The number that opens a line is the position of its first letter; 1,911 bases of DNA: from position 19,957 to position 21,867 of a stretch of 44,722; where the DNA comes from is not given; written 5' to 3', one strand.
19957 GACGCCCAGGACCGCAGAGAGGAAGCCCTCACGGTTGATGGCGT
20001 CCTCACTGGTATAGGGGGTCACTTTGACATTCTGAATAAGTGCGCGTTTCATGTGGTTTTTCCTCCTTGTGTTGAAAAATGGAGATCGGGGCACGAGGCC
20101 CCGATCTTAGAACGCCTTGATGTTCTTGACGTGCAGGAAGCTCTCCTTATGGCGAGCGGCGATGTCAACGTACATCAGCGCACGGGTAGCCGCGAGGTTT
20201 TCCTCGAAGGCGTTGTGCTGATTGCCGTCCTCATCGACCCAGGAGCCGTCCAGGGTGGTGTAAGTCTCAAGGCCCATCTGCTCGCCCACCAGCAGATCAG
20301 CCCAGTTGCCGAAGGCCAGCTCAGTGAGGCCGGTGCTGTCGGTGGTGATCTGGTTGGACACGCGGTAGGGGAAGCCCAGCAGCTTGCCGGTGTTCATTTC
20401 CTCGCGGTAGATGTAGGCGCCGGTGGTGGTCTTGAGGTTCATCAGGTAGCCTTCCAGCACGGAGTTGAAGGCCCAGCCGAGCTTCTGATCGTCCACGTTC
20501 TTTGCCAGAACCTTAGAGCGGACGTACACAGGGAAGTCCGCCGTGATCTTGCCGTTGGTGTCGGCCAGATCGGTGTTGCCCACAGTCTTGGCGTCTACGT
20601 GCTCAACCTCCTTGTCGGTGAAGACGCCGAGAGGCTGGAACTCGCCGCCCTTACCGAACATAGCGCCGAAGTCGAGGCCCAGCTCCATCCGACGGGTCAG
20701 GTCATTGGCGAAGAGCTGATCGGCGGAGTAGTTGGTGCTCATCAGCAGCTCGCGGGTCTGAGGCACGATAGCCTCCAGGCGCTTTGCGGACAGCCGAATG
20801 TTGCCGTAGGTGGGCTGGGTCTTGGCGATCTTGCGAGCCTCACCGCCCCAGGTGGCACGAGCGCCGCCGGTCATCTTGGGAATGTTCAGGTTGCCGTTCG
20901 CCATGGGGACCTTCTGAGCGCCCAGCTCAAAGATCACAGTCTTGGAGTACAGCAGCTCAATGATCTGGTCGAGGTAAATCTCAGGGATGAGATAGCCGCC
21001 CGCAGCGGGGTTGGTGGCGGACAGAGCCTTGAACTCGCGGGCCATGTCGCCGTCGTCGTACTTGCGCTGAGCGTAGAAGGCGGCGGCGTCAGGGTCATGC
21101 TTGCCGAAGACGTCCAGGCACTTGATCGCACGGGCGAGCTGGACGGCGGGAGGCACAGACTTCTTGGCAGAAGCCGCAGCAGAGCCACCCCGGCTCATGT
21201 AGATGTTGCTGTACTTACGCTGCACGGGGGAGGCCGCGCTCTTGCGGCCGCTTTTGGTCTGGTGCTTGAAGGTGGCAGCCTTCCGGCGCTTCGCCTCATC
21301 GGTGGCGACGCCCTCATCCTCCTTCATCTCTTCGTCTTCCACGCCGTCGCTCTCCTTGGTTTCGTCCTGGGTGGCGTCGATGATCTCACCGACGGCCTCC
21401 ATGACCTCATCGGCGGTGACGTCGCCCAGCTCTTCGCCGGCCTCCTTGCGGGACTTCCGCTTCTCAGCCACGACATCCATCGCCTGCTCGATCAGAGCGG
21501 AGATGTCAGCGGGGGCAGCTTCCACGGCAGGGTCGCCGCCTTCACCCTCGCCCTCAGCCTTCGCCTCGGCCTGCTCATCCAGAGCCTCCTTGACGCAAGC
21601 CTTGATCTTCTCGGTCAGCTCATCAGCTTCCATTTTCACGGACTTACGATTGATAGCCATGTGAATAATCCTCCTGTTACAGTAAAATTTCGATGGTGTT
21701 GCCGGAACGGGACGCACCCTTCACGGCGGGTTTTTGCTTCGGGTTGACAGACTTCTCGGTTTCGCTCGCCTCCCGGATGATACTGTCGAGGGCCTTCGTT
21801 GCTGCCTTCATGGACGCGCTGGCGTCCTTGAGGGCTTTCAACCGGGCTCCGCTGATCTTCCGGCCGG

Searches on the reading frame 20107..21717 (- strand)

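Call 90: search_protein_families(library=phrogs, proteins=[window:20107-21717:-], max_evalue=0.00001)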
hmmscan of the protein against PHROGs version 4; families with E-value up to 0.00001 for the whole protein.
window:20107-21717:- (536 aa): 2 families
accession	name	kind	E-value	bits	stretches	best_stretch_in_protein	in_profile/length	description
phrog_617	-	head and packaging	8.2e-47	161.4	1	86-533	187-624/626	major head protein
phrog_10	-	head and packaging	1.4e-38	134.4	1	72-531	253-634/752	major head protein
